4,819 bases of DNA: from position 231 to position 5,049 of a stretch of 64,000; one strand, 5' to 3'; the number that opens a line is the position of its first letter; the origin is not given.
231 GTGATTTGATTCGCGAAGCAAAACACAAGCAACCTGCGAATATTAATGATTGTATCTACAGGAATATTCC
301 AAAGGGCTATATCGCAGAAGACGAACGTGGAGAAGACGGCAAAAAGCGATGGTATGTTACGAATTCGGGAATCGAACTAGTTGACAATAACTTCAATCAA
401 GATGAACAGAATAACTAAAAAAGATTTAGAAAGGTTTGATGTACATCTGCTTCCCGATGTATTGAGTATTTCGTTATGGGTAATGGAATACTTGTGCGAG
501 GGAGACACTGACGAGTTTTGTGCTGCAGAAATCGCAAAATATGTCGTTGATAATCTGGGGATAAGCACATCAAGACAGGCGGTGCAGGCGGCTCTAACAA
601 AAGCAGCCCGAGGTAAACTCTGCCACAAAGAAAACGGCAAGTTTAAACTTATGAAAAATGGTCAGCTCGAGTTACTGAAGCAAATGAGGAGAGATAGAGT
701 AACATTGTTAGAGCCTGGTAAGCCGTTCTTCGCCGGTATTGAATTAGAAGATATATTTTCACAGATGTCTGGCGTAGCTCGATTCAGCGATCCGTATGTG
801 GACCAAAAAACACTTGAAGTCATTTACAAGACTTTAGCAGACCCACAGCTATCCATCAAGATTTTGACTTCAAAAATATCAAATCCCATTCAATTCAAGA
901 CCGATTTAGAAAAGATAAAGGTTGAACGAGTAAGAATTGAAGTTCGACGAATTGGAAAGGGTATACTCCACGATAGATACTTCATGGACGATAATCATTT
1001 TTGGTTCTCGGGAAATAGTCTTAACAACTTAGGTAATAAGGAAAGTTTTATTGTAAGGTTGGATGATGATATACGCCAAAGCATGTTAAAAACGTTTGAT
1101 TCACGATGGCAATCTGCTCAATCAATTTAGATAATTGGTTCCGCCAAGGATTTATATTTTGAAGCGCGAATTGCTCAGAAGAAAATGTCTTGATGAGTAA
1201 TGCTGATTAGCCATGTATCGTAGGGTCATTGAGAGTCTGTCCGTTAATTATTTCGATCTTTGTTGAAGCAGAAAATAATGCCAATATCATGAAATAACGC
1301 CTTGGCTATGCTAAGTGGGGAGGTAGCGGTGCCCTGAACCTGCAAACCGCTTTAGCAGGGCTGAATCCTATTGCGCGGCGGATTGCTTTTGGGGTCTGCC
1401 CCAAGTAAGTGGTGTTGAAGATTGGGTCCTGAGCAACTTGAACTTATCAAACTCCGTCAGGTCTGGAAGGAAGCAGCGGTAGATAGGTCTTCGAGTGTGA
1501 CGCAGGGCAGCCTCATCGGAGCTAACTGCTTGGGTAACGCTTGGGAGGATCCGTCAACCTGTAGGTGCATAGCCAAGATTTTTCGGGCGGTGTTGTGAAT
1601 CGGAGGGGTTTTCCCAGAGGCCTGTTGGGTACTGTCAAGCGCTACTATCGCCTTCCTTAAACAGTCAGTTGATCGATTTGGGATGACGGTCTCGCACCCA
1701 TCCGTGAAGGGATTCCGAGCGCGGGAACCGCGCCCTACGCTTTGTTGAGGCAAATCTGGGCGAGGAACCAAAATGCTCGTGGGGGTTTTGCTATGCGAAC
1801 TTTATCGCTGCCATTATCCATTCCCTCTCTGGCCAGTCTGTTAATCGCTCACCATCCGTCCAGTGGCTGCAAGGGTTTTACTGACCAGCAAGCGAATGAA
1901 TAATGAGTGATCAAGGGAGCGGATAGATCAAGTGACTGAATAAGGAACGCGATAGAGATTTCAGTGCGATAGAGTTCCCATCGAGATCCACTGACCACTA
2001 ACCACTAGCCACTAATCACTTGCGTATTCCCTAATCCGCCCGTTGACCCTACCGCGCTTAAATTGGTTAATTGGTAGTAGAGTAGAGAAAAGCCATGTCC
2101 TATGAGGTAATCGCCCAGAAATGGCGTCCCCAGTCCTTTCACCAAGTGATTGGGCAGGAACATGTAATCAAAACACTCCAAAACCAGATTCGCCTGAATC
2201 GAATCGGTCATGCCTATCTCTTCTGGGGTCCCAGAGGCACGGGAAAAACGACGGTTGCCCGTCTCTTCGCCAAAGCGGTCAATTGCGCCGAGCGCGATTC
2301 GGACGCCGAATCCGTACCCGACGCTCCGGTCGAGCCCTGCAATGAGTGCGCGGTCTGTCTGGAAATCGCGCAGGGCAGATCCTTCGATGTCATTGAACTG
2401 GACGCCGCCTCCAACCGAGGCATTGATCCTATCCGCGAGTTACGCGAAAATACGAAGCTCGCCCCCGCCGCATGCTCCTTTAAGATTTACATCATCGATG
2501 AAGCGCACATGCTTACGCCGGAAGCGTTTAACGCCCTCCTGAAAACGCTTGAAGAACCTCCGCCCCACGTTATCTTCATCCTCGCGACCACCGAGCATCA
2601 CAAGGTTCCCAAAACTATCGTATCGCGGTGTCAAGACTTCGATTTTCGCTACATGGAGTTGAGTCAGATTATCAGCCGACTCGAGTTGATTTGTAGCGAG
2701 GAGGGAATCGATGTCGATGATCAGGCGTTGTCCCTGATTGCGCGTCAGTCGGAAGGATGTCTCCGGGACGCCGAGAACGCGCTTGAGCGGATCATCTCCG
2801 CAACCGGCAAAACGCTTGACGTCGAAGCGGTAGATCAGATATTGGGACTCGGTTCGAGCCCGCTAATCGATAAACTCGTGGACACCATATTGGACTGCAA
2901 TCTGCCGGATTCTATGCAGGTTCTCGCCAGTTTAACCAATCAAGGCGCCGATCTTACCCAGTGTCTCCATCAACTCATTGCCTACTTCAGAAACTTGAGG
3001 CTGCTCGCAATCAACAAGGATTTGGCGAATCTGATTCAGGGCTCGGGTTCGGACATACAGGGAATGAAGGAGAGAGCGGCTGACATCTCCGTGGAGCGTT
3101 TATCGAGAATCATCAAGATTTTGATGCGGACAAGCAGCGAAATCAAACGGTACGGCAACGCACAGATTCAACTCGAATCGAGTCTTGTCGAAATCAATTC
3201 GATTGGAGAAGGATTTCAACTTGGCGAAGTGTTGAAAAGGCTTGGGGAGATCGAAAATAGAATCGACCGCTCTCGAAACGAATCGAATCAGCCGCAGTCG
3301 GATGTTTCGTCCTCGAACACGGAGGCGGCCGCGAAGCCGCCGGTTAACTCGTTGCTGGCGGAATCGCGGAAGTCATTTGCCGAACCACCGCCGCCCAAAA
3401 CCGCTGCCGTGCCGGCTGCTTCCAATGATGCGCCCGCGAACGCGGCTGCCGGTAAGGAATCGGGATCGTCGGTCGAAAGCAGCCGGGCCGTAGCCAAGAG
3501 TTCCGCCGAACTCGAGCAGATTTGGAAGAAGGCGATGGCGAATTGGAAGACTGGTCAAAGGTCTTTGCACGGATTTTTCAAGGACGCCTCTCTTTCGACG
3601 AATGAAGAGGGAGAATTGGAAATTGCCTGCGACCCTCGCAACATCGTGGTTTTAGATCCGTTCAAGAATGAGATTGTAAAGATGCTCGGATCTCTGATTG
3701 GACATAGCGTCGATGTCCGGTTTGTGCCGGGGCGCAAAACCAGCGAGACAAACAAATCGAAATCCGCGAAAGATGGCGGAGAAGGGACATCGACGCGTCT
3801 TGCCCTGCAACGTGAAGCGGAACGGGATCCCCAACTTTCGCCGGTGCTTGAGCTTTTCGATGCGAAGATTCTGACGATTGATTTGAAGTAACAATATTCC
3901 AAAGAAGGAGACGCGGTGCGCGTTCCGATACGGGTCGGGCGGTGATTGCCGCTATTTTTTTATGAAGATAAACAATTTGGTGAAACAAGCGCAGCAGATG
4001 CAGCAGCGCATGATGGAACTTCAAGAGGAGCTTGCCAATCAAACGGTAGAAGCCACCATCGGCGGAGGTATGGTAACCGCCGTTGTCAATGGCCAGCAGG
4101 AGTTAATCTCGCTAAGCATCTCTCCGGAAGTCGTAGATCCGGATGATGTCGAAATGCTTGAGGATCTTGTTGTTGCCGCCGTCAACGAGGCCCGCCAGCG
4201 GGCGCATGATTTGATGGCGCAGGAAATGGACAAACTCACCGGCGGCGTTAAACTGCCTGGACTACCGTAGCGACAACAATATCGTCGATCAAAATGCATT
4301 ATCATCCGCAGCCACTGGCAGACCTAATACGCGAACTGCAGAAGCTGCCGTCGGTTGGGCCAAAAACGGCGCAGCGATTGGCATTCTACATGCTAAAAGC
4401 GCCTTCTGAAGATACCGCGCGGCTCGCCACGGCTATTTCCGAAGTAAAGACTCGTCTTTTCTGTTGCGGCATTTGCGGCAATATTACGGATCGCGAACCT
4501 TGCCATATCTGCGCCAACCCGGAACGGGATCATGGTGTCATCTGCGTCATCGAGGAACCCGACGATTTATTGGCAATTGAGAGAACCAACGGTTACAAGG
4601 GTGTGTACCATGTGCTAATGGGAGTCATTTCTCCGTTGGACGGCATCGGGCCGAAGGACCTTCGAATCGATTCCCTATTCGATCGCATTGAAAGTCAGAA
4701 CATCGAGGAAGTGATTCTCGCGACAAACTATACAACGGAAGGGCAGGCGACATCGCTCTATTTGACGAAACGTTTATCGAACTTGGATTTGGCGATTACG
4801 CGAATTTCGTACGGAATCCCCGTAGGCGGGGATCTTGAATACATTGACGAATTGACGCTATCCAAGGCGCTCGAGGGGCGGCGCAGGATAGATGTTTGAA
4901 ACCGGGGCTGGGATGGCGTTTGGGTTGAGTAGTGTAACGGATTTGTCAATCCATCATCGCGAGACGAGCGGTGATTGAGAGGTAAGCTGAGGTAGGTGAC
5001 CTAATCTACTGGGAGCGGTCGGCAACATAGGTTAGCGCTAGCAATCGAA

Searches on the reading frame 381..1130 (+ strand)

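Call 35: search_protein_families(library=ncbifam, proteins=[window:381-1130:+], max_evalue=0.001)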
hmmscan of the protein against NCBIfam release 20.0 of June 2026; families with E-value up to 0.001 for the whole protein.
window:381-1130:+ (249 aa): 1 family
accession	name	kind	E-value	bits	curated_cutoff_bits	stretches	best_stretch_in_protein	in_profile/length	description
NF040700.1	VPA1262_N_dom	domain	9.3e-11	41.1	80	1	153-243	362-476/478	VPA1262 family N-terminal domain-containing protein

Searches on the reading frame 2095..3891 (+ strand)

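Call 10: search_protein_families(library=pfam, proteins=[window:2095-3891:+], max_evalue=0.001)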
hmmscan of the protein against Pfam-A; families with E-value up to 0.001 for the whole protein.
window:2095-3891:+ (598 aa): 12 families
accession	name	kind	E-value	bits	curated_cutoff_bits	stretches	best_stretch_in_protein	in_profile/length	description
PF13177.12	DNA_pol3_delta2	-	6.3e-44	150.2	27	1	20-186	1-159/161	DNA polymerase III, delta subunit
PF12169.13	DNA_pol3_gamma3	-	6.6e-14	52.3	24.4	1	242-382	2-142/143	DNA polymerase III subunits gamma and tau domain III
PF00004.35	AAA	-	1.2e-11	45.6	21.2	1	41-180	1-124/131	ATPase family associated with various cellular activities (AAA)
PF22608.2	DNAX_ATPase_lid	-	1.8e-07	31.2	27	1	191-226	1-36/49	DNA polymerase III clamp loader subunit, ATPase lid domain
PF13401.12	AAA_22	-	2e-06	28.6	27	1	42-162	9-121/130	AAA domain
PF07728.20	AAA_5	-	6.5e-06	26.6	22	0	42-64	3-25/139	AAA domain (dynein-related subfamily)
PF13191.12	AAA_16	-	3.4e-05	24.8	32.6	1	17-154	1-129/167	AAA ATPase domain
PF05496.18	RuvB_N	-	5.6e-05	23.4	27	1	11-67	2-62/159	Holliday junction DNA helicase RuvB P-loop domain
PF21960.2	RCF1-5-like_lid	-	8.9e-05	22.8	27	1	194-231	1-39/43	RCF1/5-like, AAA+ ATPase lid domain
PF04851.21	ResIII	-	0.00025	21.4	22.5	0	21-62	8-47/164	Type III restriction enzyme, res subunit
PF06068.19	TIP49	-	0.00049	19.8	23.8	0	132-166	278-311/347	TIP49 P-loop domain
PF13604.12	AAA_30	-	0.00084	19.6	27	0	43-162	23-122/191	AAA domain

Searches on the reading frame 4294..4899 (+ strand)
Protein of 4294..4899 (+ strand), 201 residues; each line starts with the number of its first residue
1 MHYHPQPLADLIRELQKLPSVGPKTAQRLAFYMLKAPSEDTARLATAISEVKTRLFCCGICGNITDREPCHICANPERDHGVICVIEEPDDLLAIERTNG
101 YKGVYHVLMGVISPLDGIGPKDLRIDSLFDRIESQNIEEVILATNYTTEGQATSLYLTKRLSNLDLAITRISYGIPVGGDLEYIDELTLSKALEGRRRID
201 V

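Call 35: search_protein_families(library=ncbifam, proteins=[window:4294-4899:+], max_evalue=0.001)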
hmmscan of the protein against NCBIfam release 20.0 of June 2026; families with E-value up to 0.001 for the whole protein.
window:4294-4899:+ (201 aa): 1 family
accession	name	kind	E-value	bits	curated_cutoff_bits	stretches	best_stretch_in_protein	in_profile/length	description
TIGR00615.1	recR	equivalog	3.7e-75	251.7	162.55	1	5-197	4-196/196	recombination mediator RecR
